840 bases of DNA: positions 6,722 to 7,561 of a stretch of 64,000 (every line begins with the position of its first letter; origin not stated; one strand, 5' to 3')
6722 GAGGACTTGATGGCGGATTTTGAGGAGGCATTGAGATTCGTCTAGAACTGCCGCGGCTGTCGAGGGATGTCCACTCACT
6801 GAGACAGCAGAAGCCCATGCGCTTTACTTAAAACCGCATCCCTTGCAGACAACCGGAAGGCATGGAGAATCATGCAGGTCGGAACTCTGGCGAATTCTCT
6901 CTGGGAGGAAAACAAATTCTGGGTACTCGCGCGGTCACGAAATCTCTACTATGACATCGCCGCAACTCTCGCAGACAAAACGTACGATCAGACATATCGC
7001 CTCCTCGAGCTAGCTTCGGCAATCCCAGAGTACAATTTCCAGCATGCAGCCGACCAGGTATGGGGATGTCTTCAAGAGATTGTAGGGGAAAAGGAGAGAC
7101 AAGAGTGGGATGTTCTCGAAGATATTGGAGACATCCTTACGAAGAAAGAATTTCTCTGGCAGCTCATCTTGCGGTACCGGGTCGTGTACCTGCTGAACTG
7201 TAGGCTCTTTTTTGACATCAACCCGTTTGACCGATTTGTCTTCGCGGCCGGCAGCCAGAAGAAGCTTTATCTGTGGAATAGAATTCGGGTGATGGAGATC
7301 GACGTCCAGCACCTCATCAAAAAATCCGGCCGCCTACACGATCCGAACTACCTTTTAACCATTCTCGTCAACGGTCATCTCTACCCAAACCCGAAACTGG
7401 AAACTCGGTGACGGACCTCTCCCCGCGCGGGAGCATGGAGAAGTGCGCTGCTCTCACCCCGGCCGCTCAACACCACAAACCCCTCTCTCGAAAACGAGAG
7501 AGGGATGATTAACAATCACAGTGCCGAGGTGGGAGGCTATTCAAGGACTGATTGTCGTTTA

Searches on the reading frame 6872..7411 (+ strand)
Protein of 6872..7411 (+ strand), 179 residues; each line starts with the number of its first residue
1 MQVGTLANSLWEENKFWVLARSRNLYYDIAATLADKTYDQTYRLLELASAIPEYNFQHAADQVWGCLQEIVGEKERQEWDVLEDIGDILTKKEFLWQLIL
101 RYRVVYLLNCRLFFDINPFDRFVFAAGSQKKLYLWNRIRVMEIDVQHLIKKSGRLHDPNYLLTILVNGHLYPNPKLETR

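Call 10: search_protein_families(library=pfam, proteins=[window:6872-7411:+], max_evalue=0.01)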
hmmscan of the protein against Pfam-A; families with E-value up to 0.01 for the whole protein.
window:6872-7411:+ (179 aa): 0 families

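Call 31: find_homologous_proteins(query=window:6872-7408:+)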
Query window:6872-7408:+ (179 aa): 5 proteins with E <= 0.001 among 48 candidates.
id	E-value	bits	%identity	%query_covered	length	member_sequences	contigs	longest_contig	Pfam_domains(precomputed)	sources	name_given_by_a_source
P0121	2.0e-110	385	94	100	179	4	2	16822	-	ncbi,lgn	ncbi:MAG: hypothetical protein ACE5H0_01145 [Bacteroidota bacterium]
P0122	2.5e-96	339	81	99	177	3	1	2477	-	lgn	-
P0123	8.5e-88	311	75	99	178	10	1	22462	-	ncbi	ncbi:MAG: hypothetical protein V3U69_03695 [Bacteroidota bacterium]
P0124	2.2e-78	280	71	99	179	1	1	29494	-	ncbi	-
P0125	3.0e-70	254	63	99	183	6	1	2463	-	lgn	-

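Call 32: find_encoding_contigs(protein=P0121, flank=3000, max_places=3)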
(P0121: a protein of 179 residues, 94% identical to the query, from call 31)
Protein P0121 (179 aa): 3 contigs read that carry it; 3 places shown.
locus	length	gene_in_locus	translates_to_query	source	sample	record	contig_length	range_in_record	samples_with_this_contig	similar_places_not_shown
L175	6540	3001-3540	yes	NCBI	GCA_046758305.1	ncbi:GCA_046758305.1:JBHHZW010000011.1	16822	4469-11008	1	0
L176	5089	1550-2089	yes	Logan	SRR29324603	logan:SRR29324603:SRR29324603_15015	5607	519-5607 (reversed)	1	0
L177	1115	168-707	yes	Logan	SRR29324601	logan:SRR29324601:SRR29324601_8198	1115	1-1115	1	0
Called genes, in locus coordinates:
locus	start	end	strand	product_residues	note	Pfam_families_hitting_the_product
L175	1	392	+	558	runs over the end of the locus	PF05833:NFACT_N, PF05670:NFACT-R_1, PF18297:NFACT-R_2 (weak)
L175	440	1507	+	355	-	PF00753:Lactamase_B, PF00581:Rhodanese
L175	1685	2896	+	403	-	PF01053:Cys_Met_Meta_PP, PF00155:Aminotran_1_2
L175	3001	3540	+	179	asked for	-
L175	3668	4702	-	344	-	PF08240:ADH_N, PF00107:ADH_zinc_N, PF13602:ADH_zinc_N_2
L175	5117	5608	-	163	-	PF05163:DinB, PF12867:DinB_2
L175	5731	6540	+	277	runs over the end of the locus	PF02621:VitK2_biosynth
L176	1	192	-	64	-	?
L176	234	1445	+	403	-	PF01053:Cys_Met_Meta_PP, PF00155:Aminotran_1_2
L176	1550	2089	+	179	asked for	-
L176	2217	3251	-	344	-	PF08240:ADH_N, PF00107:ADH_zinc_N, PF13602:ADH_zinc_N_2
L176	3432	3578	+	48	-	-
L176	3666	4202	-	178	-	PF05163:DinB, PF12867:DinB_2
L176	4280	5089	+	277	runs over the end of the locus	PF02621:VitK2_biosynth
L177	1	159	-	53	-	?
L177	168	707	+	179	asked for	-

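Call 33: find_encoding_contigs(protein=P0122, flank=3000, max_places=2)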
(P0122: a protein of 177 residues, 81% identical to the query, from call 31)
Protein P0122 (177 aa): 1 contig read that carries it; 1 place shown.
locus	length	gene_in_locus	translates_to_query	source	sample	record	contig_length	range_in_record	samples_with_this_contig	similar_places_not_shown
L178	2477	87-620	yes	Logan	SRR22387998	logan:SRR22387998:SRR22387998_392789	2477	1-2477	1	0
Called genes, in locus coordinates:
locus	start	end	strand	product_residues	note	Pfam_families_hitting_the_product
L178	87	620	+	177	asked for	-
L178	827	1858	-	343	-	PF08240:ADH_N, PF00107:ADH_zinc_N, PF13602:ADH_zinc_N_2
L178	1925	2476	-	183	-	?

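Call 34: find_encoding_contigs(protein=P0123, flank=3000, max_places=2)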
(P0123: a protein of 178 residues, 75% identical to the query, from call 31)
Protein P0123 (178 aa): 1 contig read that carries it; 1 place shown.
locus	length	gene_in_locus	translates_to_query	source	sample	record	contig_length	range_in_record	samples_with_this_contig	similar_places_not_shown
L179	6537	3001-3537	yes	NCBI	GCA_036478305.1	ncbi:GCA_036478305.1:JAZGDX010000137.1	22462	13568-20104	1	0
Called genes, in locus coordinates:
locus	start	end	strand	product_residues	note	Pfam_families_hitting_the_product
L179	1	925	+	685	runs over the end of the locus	PF16254:DUF4910 (weak), PF04389:Peptidase_M28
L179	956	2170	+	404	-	PF01053:Cys_Met_Meta_PP, PF00155:Aminotran_1_2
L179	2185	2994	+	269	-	PF13489:Methyltransf_23 (faint), PF13847:Methyltransf_31 (weak), PF08241:Methyltransf_11, PF08242:Methyltransf_12 (faint), PF13649:Methyltransf_25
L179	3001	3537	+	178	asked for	-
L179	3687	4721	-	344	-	PF08240:ADH_N, PF00107:ADH_zinc_N, PF13602:ADH_zinc_N_2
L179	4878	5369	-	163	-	PF05163:DinB, PF12867:DinB_2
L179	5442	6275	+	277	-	PF02621:VitK2_biosynth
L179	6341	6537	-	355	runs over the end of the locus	PF04055:Radical_SAM, PF19288:CofH_C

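Call 35: find_encoding_contigs(protein=P0124, flank=3000, max_places=2)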
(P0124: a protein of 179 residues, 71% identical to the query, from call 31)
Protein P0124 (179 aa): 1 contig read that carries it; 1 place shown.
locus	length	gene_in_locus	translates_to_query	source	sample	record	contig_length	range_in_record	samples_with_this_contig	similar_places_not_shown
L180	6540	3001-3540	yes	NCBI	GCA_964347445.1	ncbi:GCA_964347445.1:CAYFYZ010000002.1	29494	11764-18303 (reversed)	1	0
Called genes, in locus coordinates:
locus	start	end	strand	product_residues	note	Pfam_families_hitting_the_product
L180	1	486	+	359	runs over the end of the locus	-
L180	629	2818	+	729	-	-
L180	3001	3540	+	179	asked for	-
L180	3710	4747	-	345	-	PF08240:ADH_N, PF00107:ADH_zinc_N, PF13602:ADH_zinc_N_2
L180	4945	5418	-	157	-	PF05163:DinB (weak)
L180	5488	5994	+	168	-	-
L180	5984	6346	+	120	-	-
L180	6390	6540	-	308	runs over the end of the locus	PF04055:Radical_SAM, PF19288:CofH_C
